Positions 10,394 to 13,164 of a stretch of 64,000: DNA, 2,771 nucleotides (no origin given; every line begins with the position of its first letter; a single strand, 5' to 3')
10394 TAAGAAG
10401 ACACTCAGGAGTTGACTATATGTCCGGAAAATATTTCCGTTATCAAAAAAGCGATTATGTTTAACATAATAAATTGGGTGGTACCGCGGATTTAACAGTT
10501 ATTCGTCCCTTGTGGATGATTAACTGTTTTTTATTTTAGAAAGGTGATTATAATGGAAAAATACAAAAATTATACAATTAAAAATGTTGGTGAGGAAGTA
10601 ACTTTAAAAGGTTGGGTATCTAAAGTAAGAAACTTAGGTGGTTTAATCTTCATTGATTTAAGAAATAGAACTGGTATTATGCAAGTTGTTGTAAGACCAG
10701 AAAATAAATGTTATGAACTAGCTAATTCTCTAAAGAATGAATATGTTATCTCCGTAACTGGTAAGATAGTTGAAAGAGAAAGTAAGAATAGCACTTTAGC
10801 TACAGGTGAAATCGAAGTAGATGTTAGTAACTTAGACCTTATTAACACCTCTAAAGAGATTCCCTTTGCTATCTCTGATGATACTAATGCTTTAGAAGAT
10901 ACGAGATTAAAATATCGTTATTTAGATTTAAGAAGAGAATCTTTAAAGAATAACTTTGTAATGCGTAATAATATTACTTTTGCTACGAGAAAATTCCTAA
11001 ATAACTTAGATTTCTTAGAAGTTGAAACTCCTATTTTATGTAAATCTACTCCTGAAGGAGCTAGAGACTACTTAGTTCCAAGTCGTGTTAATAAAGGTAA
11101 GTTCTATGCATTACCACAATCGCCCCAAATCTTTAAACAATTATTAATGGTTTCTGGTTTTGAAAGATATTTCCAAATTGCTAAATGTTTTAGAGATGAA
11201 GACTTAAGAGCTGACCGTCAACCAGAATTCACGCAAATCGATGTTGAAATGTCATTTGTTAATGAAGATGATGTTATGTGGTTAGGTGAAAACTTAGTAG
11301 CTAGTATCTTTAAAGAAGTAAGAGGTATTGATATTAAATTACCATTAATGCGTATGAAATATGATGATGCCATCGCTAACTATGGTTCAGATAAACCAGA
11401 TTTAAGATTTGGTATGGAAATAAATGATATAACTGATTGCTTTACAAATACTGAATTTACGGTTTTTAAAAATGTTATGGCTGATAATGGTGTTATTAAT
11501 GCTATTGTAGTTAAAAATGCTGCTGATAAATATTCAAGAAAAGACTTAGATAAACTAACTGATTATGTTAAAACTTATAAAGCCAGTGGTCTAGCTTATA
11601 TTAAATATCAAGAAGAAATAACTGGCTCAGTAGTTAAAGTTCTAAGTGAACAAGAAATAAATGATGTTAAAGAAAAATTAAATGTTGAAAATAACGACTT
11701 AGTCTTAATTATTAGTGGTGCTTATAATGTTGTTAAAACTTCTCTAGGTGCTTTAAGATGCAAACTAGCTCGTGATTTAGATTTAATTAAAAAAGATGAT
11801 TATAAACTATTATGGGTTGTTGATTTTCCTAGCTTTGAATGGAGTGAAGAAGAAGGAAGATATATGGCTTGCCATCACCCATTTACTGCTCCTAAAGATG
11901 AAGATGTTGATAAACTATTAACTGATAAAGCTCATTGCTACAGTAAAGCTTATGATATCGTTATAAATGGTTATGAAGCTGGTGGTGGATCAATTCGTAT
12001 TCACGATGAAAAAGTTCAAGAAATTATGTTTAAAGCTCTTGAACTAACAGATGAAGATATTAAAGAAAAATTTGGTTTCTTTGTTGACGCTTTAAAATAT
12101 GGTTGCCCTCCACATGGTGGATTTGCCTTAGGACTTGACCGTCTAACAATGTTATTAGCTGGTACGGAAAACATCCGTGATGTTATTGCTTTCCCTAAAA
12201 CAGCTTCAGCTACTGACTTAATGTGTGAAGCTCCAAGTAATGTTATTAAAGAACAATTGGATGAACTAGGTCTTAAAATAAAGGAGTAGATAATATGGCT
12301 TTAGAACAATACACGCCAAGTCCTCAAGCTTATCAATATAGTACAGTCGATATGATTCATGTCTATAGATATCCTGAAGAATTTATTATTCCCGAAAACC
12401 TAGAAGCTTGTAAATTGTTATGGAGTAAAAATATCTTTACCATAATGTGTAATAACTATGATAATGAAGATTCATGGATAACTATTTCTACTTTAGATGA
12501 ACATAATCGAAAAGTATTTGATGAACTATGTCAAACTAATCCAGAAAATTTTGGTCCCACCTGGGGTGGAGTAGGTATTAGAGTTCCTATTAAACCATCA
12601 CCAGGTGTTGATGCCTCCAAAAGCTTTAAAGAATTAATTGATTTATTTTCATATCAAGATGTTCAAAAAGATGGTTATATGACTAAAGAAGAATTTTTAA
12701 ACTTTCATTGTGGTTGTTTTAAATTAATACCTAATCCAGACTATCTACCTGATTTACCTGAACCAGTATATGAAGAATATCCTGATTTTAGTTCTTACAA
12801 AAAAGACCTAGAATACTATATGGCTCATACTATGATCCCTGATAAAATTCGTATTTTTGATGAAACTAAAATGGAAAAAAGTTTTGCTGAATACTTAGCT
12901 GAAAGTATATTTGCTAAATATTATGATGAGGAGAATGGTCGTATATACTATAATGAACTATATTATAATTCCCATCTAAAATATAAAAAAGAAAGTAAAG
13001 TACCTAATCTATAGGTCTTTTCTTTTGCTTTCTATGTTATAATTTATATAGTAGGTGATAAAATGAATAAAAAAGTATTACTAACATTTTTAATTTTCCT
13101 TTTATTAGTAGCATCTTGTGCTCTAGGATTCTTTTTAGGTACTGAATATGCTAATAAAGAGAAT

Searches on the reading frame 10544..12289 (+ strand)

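Call 40: search_protein_families(library=pfam, proteins=[window:10544-12289:+], max_evalue=0.001)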
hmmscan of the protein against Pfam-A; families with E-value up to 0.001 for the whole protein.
window:10544-12289:+ (581 aa): 4 families
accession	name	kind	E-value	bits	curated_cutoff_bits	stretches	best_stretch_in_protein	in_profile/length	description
PF00152.25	tRNA-synt_2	-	1e-126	422.6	25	1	118-553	2-307/308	tRNA synthetases class II (D, K and N)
PF02938.19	GAD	-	4.5e-21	75.3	23.4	1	308-401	1-95/95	GAD domain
PF01336.31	tRNA_anti-codon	-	1.8e-17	63.5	27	1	19-98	1-73/75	OB-fold nucleic acid binding domain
PF01409.25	tRNA-synt_2d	-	4.2e-07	30.1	19.8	0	87-264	40-158/246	tRNA synthetases class II core domain (F)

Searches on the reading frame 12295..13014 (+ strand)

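Call 40: search_protein_families(library=pfam, proteins=[window:12295-13014:+], max_evalue=0.001)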
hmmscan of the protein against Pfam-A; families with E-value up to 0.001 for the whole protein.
window:12295-13014:+ (239 aa): 1 family
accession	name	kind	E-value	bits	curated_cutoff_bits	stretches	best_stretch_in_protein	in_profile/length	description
PF13499.12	EF-hand_7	-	0.00048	20.9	30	0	112-137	40-65/67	EF-hand domain pair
